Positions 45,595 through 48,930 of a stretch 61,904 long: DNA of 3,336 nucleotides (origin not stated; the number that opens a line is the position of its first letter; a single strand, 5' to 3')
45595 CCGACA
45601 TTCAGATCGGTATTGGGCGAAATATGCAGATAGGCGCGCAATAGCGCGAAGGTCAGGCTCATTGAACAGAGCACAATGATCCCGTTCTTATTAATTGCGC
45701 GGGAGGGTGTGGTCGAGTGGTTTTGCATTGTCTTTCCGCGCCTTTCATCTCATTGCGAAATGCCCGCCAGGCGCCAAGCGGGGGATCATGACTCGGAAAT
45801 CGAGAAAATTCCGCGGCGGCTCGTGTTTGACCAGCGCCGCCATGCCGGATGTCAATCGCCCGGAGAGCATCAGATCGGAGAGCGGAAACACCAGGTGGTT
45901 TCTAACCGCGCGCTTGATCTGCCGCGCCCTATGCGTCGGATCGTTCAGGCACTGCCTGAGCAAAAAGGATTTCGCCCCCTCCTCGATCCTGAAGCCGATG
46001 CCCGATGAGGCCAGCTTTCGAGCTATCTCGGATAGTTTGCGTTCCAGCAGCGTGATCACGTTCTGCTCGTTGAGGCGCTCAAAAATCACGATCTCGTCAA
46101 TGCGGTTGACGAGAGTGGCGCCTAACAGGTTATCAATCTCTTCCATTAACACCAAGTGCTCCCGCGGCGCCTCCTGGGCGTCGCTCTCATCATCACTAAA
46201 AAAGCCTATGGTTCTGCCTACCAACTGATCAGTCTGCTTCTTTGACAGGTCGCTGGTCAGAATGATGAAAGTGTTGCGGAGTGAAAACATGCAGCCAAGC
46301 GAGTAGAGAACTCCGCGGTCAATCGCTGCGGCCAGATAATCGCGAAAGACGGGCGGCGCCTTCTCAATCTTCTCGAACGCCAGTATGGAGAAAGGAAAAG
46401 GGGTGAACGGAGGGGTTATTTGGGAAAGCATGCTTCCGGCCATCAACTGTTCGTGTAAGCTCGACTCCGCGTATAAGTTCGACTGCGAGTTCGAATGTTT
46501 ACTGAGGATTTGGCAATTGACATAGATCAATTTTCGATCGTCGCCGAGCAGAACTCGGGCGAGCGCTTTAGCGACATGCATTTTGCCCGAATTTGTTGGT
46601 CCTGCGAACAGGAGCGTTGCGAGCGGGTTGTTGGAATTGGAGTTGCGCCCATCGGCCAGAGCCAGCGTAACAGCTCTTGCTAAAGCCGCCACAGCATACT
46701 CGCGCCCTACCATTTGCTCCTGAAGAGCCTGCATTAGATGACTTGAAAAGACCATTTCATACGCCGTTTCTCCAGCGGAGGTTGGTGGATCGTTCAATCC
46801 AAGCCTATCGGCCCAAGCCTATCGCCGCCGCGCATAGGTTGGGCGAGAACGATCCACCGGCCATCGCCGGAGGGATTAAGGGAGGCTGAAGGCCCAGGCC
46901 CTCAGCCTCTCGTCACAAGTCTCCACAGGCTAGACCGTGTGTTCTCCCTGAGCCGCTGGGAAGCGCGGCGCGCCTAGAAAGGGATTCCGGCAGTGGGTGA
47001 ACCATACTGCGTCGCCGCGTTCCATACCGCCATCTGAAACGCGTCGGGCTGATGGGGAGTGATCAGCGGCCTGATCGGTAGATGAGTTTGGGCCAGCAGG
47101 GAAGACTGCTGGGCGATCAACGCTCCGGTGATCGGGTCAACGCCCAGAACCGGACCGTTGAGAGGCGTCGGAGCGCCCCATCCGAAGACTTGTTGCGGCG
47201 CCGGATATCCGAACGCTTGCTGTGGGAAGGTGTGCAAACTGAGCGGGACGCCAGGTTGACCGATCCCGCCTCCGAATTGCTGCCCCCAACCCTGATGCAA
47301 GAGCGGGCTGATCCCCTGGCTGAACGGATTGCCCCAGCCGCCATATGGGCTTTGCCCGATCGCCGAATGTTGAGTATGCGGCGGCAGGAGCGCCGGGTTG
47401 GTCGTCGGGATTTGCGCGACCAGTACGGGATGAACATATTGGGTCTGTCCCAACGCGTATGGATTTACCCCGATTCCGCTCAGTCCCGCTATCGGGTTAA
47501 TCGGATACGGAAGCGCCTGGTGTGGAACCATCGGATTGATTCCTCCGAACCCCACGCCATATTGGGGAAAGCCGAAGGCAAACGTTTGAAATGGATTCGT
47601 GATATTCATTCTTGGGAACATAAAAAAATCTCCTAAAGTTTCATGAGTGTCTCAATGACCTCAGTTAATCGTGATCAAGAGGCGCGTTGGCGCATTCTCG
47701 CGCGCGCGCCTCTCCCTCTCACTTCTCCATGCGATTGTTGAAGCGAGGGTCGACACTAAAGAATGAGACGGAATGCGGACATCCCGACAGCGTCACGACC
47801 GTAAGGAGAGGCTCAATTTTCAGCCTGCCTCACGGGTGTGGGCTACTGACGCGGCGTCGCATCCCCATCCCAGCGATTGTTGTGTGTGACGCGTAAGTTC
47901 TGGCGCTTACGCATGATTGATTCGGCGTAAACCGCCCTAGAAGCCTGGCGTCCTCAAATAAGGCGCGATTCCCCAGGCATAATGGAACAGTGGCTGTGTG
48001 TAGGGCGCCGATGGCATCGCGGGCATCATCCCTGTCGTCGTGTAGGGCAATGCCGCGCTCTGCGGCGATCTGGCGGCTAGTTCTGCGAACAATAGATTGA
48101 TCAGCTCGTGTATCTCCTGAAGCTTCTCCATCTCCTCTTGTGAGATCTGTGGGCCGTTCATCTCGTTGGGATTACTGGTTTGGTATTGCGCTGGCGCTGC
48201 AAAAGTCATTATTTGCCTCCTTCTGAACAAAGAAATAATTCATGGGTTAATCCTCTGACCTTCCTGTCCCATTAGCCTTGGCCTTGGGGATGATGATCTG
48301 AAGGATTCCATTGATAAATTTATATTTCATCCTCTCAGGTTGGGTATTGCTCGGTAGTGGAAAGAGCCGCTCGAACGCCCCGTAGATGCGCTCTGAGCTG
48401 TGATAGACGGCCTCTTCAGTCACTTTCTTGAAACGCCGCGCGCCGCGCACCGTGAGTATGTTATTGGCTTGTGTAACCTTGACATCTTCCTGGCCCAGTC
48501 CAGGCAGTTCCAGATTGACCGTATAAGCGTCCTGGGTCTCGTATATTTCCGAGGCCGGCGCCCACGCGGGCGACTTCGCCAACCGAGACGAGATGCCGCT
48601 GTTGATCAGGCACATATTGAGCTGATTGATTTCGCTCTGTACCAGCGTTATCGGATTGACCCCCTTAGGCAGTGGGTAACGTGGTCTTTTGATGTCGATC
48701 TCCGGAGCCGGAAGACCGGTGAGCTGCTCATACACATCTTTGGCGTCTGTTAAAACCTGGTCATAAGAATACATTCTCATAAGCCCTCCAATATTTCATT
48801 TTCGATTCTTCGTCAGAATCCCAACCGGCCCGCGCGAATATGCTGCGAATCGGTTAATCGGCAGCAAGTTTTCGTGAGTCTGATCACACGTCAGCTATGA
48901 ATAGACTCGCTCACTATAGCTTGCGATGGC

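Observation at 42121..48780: Tandemly duplicated four-gene cassette: Hsp20, 90-aa bipartite protein, uncharged Pro/Gly/Gln-rich protein, ClpB-D2-like AAA+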

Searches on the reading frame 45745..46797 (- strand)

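Call 3: search_protein_families(library=pfam, proteins=[window:45745-46797:-], max_evalue=0.1)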
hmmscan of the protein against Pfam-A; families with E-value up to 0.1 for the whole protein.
window:45745-46797:- (350 aa): 5 families
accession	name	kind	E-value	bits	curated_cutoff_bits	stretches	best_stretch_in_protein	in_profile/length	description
PF07724.20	AAA_2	-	1.6e-11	45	27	1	58-236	2-166/166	AAA domain (Cdc48 subfamily)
PF10431.15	ClpB_D2-small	-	1.4e-09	38.3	21.9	1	242-319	1-77/81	C-terminal, D2-small domain, of ClpB protein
PF00004.35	AAA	-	0.038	14.9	21.2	0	62-99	1-35/131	ATPase family associated with various cellular activities (AAA)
PF06309.17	Torsin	-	0.066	13.8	27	0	20-106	18-100/127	Torsin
PF00158.32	Sigma54_activat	-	0.083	13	20.2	0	60-101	23-64/168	Sigma-54 interaction domain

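Call 4: search_protein_families(library=ncbifam, proteins=[window:45745-46797:-], max_evalue=0.1)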
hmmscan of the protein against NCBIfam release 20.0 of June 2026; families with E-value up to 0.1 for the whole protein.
window:45745-46797:- (350 aa): 23 families
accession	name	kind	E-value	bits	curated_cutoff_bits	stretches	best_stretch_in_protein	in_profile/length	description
TIGR03346.1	chaperone_ClpB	equivalog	4.7e-34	117.9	1232.1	1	20-325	558-845/853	ATP-dependent chaperone ClpB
TIGR02639.1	ClpA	equivalog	4e-30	104.7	993.15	1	20-323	450-732/734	ATP-dependent Clp protease ATP-binding subunit ClpA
NF033606.1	heat_AAA_ClpK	exception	1.2e-28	99.6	1900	1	19-325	605-898/949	heat shock survival AAA family ATPase ClpK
NF008118.0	PRK10865.1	equivalog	3.8e-28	97.9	1417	1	21-321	562-844/857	ATP-dependent chaperone ClpB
NF033607.0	disagg_AAA_ClpG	exception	4.2e-24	84.5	1900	1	22-320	587-871/932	AAA family protein disaggregase ClpG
NF008263.0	PRK11034.1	equivalog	5.2e-22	77.5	1350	1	21-334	452-744/758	ATP-dependent Clp protease ATP-binding subunit ClpA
TIGR03345.1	VI_ClpV1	equivalog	1e-21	77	884.95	1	19-313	558-838/852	type VI secretion system ATPase TssH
NF003745.1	PRK05342.1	equivalog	0.0018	17.2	359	1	16-83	60-133/418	ATP-dependent Clp protease ATP-binding subunit ClpX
NF009043.0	PRK12377.1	subfamily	0.0022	17.6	389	1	14-118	56-161/248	ATP-binding protein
NF001679.0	PRK00440.1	equivalog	0.0022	17.1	303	1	56-88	36-68/322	replication factor C small subunit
NF005304.0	PRK06835.1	equivalog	0.0032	16.6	215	1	55-100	179-224/330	ATP-binding protein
TIGR00382.1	clpX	equivalog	0.0035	16.4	370.75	1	19-83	70-141/414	ATP-dependent protease ATP-binding subunit ClpX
NF009087.0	PRK12422.1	equivalog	0.0039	16.4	657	1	40-102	122-184/455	chromosomal replication initiator protein DnaA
NF009067.0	PRK12402.1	equivalog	0.0054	15.7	317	1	27-95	15-74/340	replication factor C small subunit 2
NF038214.1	IS21_help_AAA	equivalog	0.0078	15.9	200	1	61-117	92-148/232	IS21-like element helper ATPase IstB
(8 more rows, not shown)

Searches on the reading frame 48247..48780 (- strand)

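Call 3: search_protein_families(library=pfam, proteins=[window:48247-48780:-], max_evalue=0.1)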
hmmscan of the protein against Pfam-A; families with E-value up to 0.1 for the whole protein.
window:48247-48780:- (177 aa): 2 families
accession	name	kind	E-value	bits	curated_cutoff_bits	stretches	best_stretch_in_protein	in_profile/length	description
PF00011.27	HSP20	-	3.4e-18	66.1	20.8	1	79-170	2-91/102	Hsp20/alpha crystallin family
PF17886.7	ArsA_HSP20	-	5.5e-05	23.1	22.5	1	84-162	2-61/63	HSP20-like domain found in ArsA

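Call 4: search_protein_families(library=ncbifam, proteins=[window:48247-48780:-], max_evalue=0.1)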
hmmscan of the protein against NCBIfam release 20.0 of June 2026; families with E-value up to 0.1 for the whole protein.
window:48247-48780:- (177 aa): 5 families
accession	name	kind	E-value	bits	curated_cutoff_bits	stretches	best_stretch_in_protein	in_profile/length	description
NF042420.1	Hsp18_Clos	equivalog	1.3e-14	54.5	195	1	78-170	46-137/147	heat shock protein Hsp18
NF041799.1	Hsp14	equivalog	1.8e-11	44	100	1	73-169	17-111/118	archaeal heat shock protein Hsp14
NF041800.1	Hsp20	equivalog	2.2e-11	43.7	140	1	69-173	68-156/162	archaeal heat shock protein Hsp20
NF008013.0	PRK10743.1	equivalog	0.00078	19.5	212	1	83-163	44-120/137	small heat shock chaperone IbpA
NF008618.0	PRK11597.1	equivalog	0.0012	18.8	207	1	78-163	36-118/142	small heat shock chaperone IbpB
